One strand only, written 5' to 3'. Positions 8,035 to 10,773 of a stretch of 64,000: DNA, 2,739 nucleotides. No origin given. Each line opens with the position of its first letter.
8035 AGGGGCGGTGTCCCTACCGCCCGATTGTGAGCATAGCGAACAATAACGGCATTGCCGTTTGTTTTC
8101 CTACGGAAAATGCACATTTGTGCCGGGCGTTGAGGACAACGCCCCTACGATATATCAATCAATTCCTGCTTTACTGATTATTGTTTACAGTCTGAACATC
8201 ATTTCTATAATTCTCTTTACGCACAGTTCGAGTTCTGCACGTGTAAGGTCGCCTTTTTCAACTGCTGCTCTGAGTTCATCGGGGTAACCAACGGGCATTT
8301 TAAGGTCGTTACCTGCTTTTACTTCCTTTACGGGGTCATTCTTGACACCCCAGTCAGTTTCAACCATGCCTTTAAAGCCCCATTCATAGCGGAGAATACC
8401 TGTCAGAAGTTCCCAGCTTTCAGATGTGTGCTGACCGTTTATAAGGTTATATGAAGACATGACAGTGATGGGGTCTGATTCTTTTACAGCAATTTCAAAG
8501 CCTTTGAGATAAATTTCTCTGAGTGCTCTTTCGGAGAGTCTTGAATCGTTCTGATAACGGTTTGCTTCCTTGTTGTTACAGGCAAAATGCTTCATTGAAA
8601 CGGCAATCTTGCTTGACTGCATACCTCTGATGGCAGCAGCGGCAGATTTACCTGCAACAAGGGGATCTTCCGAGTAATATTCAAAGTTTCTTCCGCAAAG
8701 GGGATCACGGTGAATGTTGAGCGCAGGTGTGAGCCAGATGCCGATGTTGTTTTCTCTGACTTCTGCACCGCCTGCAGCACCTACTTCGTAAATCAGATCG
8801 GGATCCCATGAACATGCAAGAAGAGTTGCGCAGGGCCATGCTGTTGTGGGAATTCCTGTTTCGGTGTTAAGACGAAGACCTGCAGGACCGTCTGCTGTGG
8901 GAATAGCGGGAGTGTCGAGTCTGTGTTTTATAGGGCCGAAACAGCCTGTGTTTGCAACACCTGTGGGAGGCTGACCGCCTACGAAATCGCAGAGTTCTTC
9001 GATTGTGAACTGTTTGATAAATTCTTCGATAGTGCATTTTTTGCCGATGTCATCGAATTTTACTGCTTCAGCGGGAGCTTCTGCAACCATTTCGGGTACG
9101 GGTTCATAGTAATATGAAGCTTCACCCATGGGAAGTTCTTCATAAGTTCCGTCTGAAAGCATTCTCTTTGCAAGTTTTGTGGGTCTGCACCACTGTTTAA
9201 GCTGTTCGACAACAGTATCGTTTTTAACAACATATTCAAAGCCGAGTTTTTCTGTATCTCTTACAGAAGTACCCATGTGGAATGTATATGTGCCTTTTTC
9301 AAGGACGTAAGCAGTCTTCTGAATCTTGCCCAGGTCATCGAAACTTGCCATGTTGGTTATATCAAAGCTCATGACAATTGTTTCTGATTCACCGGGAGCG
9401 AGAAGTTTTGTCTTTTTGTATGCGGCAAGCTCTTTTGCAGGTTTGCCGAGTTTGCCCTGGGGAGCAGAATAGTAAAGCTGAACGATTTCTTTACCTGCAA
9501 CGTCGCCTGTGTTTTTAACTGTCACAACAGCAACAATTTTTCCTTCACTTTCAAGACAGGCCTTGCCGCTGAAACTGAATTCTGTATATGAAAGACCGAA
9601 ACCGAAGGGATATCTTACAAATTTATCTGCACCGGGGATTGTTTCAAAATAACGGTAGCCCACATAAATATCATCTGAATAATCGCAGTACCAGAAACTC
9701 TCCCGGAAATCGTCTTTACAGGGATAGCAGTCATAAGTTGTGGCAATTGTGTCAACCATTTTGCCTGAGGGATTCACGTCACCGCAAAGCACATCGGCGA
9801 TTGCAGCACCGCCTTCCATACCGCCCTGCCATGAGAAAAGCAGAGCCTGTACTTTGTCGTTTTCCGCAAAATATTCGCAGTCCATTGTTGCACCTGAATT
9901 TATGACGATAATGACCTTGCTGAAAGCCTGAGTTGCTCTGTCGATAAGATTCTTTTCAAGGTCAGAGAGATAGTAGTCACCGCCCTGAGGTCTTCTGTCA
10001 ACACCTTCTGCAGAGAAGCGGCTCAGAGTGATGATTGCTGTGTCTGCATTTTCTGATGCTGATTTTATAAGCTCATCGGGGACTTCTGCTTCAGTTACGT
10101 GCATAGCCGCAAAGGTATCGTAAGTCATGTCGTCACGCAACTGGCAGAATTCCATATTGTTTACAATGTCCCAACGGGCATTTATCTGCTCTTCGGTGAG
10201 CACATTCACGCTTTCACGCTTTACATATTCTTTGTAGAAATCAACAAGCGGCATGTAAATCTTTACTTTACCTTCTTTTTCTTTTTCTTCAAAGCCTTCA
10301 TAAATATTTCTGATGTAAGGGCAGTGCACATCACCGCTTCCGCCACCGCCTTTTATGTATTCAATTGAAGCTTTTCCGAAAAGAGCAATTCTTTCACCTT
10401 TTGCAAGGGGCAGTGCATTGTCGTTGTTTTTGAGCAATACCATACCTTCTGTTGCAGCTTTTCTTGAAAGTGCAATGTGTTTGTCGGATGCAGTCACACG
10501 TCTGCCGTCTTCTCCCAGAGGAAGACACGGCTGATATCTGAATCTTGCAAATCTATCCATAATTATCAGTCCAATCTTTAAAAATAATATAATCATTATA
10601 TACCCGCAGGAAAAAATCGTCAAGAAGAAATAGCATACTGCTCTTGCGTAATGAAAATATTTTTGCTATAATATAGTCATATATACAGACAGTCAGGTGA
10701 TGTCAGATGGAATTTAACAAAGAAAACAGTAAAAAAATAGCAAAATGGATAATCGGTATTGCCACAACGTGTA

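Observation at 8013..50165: Two different cores share the same terminal inverted repeats: a modular, mosaic MITE superfamily at ~1 copy per 9 kb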

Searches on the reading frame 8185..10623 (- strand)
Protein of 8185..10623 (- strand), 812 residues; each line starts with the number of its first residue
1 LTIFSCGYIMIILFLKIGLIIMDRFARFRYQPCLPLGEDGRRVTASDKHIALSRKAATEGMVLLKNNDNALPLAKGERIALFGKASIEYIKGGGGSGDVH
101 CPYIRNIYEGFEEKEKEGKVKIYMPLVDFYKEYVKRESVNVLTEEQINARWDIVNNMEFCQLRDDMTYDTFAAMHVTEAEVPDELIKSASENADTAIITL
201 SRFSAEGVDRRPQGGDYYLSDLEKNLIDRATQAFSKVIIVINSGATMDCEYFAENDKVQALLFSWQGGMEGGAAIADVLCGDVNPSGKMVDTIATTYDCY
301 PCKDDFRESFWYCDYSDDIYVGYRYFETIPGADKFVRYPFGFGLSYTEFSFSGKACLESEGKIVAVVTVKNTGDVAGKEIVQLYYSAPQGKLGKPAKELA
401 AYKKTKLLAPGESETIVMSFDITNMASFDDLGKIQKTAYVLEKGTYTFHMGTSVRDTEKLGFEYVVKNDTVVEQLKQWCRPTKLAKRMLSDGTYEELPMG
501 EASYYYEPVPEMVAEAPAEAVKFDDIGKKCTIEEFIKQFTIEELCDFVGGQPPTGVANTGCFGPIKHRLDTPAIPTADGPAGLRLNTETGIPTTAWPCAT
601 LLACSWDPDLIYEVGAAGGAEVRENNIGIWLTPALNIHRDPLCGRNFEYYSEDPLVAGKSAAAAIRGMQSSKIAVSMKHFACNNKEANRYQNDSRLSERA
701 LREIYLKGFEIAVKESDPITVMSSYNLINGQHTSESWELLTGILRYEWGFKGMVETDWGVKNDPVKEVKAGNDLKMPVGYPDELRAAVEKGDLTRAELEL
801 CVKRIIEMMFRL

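Call 16: search_protein_families(library=pfam, proteins=[window:8185-10623:-])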
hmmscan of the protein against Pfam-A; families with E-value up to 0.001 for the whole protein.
window:8185-10623:- (812 aa): 3 families
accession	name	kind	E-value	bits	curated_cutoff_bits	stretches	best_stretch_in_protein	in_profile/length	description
PF01915.27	Glyco_hydro_3_C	-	1.5e-39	136.5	31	1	61-346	1-200/200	Glycosyl hydrolase family 3 C-terminal domain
PF00933.27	Glyco_hydro_3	-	2.8e-34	119.4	27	1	567-807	59-315/316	Glycosyl hydrolase family 3 N terminal domain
PF14310.12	Fn3-like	-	5.3e-15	55.7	25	1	379-453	1-70/71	Fibronectin type III-like domain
